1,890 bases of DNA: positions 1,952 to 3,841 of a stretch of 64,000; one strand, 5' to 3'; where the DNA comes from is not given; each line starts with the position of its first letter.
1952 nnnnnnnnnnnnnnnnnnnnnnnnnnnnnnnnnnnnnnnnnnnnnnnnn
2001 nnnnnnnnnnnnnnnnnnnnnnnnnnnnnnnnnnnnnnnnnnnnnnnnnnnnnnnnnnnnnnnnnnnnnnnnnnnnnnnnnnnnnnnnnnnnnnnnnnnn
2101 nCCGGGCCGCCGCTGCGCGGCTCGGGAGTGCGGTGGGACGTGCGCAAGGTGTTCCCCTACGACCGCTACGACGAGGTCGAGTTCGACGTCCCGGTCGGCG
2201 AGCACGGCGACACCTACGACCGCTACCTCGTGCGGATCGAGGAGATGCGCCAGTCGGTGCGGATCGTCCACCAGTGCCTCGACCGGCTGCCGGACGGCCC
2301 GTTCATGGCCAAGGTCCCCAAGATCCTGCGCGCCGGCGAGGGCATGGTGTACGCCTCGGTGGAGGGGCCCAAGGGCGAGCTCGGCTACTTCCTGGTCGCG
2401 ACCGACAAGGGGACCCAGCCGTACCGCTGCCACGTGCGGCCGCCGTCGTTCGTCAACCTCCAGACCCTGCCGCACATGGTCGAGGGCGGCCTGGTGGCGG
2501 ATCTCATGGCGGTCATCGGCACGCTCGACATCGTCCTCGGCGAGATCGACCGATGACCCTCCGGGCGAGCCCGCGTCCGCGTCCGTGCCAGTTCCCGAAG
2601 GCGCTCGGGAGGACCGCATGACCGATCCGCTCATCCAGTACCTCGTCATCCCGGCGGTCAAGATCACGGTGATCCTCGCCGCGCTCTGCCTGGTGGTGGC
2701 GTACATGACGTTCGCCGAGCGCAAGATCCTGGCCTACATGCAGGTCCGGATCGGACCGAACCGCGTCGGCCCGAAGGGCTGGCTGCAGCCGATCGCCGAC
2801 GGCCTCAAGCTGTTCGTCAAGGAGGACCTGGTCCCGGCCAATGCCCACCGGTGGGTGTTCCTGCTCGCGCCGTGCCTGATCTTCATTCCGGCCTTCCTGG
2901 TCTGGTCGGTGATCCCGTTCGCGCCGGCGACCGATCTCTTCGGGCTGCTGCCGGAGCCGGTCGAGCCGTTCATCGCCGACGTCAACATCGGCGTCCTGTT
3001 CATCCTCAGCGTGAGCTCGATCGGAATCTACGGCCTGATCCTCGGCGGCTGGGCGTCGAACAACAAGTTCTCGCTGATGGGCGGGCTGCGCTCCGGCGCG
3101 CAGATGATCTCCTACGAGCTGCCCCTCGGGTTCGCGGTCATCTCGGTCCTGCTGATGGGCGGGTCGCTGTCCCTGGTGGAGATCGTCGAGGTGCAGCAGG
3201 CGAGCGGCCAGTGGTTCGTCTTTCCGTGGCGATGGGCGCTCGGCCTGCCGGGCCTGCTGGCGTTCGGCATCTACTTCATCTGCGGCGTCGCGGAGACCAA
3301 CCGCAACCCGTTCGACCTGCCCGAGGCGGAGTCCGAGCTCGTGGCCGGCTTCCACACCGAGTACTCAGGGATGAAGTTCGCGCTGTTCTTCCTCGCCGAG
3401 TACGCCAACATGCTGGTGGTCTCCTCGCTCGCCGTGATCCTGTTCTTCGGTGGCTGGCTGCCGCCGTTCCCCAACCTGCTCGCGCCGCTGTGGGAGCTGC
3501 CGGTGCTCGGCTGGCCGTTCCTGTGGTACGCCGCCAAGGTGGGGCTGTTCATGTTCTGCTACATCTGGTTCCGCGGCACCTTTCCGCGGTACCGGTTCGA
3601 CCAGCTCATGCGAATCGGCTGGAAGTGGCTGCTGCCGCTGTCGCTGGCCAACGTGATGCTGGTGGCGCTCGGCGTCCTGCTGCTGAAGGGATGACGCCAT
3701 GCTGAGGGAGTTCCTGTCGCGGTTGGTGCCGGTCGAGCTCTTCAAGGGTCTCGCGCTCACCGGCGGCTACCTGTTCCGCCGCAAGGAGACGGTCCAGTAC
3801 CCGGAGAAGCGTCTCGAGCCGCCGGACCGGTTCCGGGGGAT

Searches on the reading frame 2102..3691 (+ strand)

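Call 81: search_protein_families(library=pfam, proteins=[window:2102-3691:+], max_evalue=0.0001)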
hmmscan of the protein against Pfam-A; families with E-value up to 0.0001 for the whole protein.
window:2102-3691:+ (530 aa): 1 family
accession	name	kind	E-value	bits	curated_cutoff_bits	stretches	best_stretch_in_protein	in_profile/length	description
PF00146.26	NADHdh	-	4.5e-127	423.9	27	1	187-522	2-298/298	NADH dehydrogenase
